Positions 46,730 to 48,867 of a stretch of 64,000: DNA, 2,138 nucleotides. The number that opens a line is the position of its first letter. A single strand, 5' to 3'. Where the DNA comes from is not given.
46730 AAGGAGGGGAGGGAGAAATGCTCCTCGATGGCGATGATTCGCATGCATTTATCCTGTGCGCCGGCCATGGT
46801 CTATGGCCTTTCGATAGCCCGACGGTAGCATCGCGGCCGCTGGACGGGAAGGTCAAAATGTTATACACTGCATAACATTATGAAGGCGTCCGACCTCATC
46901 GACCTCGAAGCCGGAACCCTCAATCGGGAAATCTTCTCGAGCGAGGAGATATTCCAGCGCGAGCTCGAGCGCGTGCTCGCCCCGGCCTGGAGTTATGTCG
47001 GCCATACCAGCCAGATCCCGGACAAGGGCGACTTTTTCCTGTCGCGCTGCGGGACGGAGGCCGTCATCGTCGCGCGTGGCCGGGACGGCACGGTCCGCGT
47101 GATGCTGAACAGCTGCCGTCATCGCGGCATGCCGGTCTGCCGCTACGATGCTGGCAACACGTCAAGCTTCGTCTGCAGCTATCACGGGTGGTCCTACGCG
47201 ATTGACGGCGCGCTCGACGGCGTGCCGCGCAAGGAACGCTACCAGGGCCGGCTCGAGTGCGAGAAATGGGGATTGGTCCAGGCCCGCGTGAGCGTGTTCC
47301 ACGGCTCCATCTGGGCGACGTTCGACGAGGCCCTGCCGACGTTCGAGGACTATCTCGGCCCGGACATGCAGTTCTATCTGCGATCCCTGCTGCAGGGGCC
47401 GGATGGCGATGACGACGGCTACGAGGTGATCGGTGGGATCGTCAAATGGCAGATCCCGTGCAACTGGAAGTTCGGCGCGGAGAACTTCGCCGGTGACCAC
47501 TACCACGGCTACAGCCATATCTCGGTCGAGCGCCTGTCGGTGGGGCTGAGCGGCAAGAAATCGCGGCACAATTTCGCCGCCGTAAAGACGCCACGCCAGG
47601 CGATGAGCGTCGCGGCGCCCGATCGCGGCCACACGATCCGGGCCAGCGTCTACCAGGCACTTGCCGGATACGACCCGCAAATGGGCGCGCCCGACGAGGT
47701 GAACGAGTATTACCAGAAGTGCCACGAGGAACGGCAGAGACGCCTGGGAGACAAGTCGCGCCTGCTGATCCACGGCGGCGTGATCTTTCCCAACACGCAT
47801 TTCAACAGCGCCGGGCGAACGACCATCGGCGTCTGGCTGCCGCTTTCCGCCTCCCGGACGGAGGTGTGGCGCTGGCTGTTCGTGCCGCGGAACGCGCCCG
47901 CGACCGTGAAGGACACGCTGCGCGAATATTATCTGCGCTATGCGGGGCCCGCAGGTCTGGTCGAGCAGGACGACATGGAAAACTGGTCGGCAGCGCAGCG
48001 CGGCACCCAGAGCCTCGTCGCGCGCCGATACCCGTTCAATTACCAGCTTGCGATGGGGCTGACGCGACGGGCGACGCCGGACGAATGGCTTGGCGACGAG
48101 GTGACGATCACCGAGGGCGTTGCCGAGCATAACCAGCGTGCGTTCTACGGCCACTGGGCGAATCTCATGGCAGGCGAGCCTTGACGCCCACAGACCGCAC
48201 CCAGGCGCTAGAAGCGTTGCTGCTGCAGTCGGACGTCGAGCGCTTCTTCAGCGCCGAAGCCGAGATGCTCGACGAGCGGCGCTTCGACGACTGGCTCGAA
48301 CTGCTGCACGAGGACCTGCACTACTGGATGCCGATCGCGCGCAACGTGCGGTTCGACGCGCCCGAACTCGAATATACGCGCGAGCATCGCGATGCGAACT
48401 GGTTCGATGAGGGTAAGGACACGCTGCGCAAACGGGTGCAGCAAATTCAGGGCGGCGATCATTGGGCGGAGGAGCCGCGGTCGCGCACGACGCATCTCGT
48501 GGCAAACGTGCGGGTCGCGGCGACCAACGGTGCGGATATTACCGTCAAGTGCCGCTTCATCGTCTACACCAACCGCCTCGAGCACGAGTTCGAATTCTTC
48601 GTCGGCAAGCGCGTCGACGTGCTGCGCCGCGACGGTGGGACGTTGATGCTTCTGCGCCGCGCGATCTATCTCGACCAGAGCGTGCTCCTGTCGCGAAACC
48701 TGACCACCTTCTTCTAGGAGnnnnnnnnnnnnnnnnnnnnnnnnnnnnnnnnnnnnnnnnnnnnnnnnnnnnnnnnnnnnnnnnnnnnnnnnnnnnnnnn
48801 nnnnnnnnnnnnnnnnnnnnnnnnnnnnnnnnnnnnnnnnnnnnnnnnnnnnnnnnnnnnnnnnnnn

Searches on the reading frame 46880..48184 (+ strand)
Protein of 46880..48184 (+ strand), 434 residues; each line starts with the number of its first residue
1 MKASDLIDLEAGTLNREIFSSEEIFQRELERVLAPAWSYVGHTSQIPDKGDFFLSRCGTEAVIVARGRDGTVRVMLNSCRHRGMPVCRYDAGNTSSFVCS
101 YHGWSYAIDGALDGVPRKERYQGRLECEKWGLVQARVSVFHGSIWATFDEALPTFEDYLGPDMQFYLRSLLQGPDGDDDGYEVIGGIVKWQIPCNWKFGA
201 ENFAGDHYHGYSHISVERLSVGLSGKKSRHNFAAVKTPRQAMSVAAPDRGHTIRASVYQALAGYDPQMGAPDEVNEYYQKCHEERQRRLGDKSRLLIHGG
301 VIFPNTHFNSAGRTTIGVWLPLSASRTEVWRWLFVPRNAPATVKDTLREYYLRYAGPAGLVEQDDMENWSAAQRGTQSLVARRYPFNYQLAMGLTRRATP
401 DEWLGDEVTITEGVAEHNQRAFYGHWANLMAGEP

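Call 6: search_protein_families(library=pfam, proteins=[window:46880-48184:+])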
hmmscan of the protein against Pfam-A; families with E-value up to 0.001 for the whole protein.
window:46880-48184:+ (434 aa): 2 families
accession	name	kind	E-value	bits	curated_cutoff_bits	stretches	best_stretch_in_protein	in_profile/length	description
PF00848.25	Ring_hydroxyl_A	-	1.7e-17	64.4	24.9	1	190-430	12-206/208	Ring hydroxylating alpha subunit (catalytic domain)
PF00355.32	Rieske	-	5.7e-16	58.7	20.3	1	37-120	2-83/88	Rieske [2Fe-2S] domain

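Call 7: find_related_loci(query=window:46880-48184:+, collection=genome_contigs, flank=6000)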
Query window:46880-48184:+ (434 aa) in genome_contigs; peptide patterns used: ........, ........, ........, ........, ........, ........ (x = any residue, [..] = any of these).
600 stretches matched a pattern (row limit reached: there are more); 587 encode a relative of the query (tblastn E <= 1e-3); the best 80 are kept; 79 distinct loci.
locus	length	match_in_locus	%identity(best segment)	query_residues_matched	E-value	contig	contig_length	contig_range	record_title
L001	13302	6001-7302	82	1-433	0e+0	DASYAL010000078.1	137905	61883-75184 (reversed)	MAG TPA_asm: Stellaceae bacterium isolate SMAG_U4879 k141_489426, whole genome shotgun sequence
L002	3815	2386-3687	80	1-433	0e+0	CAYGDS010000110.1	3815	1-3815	MAG TPA_asm: uncultured Gammaproteobacteria bacterium isolate ERP113451_co3_74 genome assembly, contig: NODE_26889_lengt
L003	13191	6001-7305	79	1-434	0e+0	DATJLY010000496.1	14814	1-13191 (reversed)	MAG TPA_asm: Stellaceae bacterium isolate SMAG_U14821 k141_3519096, whole genome shotgun sequence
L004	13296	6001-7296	79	1-431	0e+0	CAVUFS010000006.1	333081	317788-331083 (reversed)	MAG: uncultured Alphaproteobacteria bacterium isolate MFD04967.bin.1.129 genome assembly, contig: contig_32533, whole ge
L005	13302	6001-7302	77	1-433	0e+0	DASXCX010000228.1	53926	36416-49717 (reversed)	MAG TPA_asm: Stellaceae bacterium isolate SMAG_U5071 k141_448879, whole genome shotgun sequence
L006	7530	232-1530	77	1-432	0e+0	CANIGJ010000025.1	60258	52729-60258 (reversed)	MAG: Rhodospirillaceae bacterium isolate RE-9nov16-338 genome assembly, contig: RE-9nov16-C731, whole genome shotgun seq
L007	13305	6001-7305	77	1-434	0e+0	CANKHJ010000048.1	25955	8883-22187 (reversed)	MAG: Bradyrhizobiaceae bacterium isolate RH-27jun17-395 genome assembly, contig: RH-27jun17-C4728, whole genome shotgun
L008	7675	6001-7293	62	3-434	0e+0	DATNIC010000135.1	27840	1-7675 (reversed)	MAG TPA_asm: Candidatus Binatia bacterium isolate SMAG_U11363 k141_1001542, whole genome shotgun sequence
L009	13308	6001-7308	61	1-432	0e+0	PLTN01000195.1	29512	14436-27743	MAG: Vulcanimicrobiota bacterium isolate bog_1524 73.20120700_S1D.184_contig_146036, whole genome shotgun sequence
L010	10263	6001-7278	47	6-430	3e-137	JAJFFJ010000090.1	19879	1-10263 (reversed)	MAG: Alphaproteobacteria bacterium isolate OFTM385 OFTM385_89, whole genome shotgun sequence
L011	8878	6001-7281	47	5-430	4e-135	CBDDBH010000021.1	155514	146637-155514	MAG: Gammaproteobacteria bacterium isolate 61d1d6e5-7064-46a6-bc2b-d6b6240feebc genome assembly, contig: contig_21, whol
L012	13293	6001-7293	46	5-434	1e-134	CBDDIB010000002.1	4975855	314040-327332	MAG: Alphaproteobacteria bacterium isolate 7448a1ac-87b9-4237-a118-df8c98a982b6 genome assembly, contig: contig_2, whole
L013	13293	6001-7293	45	5-434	3e-134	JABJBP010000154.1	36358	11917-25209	MAG: Rhodospirillaceae bacterium isolate SI073_bin34 k141_2975387, whole genome shotgun sequence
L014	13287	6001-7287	48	3-430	5e-133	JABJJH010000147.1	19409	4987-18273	MAG: Rhodospirillaceae bacterium isolate SI074_bin63 k141_1715012, whole genome shotgun sequence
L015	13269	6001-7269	48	9-430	5e-132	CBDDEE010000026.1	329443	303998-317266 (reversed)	MAG: Myxococcota bacterium isolate 73384339-dcb6-4e61-b93f-9f18697b7e07 genome assembly, contig: contig_26, whole genome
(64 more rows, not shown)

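Call 22: search_protein_families(library=ncbifam, proteins=[window:46880-48184:+], max_evalue=0.00001)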
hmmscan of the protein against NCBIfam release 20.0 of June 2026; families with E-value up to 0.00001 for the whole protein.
window:46880-48184:+ (434 aa): 5 families
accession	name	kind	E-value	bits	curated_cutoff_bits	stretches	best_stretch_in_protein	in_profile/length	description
NF042946.1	3PPDioc_HcaE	equivalog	1.4e-93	314.4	830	1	4-433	6-432/450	3-phenylpropionate/cinnamic acid dioxygenase subunit alpha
TIGR03229.1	benzo_1_2_benA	equivalog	1.5e-39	136.2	780.95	1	14-378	16-375/433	benzoate 1,2-dioxygenase large subunit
NF041684.1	ant_diox_AndAc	equivalog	5.2e-37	127.4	750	1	13-210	22-218/418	anthranilate 1,2-dioxygenase large subunit AndAc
TIGR03228.1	anthran_1_2_A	equivalog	6.6e-32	110.8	671.9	1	14-209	16-208/438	anthranilate 1,2-dioxygenase large subunit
NF058607.1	GlBtMonoOxGbcA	equivalog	4.3e-26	91.3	670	1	13-168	32-184/420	glycine betaine monooxygenase oxygenase subunit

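Call 23: search_solved_structures(query=window:46880-48184:+, max_evalue=1e-20)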
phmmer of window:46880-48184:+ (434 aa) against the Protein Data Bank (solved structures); distinct sequences matched with E-value up to 1e-20: 24.
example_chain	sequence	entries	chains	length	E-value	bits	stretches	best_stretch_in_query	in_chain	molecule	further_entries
1uli_A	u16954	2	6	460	4.9e-77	262.7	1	4-431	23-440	biphenyl dioxygenase large subunit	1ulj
2yfi_A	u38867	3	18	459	1.9e-74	254.2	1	5-431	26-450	BIPHENYL DIOXYGENASE SUBUNIT ALPHA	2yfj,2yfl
5aeu_A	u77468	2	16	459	6.3e-74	252.5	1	5-431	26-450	BIPHENYL DIOXYGENASE SUBUNIT ALPHA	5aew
8k0a_A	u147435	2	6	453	8.9e-74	252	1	5-433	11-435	3-phenylpropionate/cinnamic acid dioxygenase subunit alpha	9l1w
2xsh_A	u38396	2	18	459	1.1e-73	251.6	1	5-431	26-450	BIPHENYL DIOXYGENASE SUBUNIT ALPHA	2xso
2xr8_A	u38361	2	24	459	4.5e-73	249.7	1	5-431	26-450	BIPHENYL DIOXYGENASE SUBUNIT ALPHA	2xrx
3en1_A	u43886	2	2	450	1.4e-71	244.7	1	6-431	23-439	Benzene 1,2-dioxygenase subunit alpha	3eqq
1wql_A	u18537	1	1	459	7.8e-67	229.1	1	5-431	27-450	iron-sulfur protein large subunit of cumene dioxygenase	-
3gzx_A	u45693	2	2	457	4e-64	220.2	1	6-431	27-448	Biphenyl dioxygenase subunit alpha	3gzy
2gbw_A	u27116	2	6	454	7.6e-62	212.6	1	5-429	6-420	Biphenyl 2,3-Dioxygenase Alpha Subunit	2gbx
2ckf_A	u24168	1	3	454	8.4e-62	212.5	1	6-429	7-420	RING-HYDROXYLATING DIOXYGENASE ALPHA SUBUNIT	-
2b1x_A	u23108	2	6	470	1.3e-61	211.9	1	13-433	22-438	naphthalene dioxygenase large subunit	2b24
9vdb_A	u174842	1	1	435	2.1e-61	211.2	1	3-433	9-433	Ring hydroxylating dioxygenase, alpha subunit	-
9jp5_A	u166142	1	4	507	2.7e-59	204.2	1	7-430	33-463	Phthalate 3,4-dioxygenase alpha subunit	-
5xbp_A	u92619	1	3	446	9.8e-58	199.1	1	10-424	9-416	3NT oxygenase alpha subunit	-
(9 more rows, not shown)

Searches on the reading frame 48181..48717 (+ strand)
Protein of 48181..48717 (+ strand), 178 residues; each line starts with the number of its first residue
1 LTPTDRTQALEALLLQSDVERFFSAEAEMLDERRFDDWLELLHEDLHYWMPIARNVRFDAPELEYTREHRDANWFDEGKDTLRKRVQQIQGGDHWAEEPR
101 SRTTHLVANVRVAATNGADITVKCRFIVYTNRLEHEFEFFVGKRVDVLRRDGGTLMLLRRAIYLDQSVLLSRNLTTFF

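Call 6: search_protein_families(library=pfam, proteins=[window:48181-48717:+])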
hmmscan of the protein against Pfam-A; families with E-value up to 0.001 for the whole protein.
window:48181-48717:+ (178 aa): 1 family
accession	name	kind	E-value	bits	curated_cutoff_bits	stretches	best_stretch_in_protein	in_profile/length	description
PF00866.24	Ring_hydroxyl_B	-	2.7e-38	131.7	27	1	26-170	2-143/144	Ring hydroxylating beta subunit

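Call 22: search_protein_families(library=ncbifam, proteins=[window:48181-48717:+], max_evalue=0.00001)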
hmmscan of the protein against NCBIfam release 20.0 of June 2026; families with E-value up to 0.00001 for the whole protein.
window:48181-48717:+ (178 aa): 4 families
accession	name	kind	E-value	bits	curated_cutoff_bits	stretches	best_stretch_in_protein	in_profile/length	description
NF007479.0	PRK10069.1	subfamily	4.2e-55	186.6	145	1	6-178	11-185/185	3-phenylpropionate/cinnamic acid dioxygenase subunit beta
NF042947.1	3PPDioc_HcaF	equivalog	6.1e-37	127.1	230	1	13-178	6-172/172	3-phenylpropionate/cinnamic acid dioxygenase subunit beta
TIGR03232.1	benzo_1_2_benB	equivalog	1.1e-14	54.7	225.55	1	19-165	1-142/155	benzoate 1,2-dioxygenase small subunit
TIGR03231.1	anthran_1_2_B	equivalog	2.1e-11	44.2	213.5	1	19-164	1-141/155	anthranilate 1,2-dioxygenase small subunit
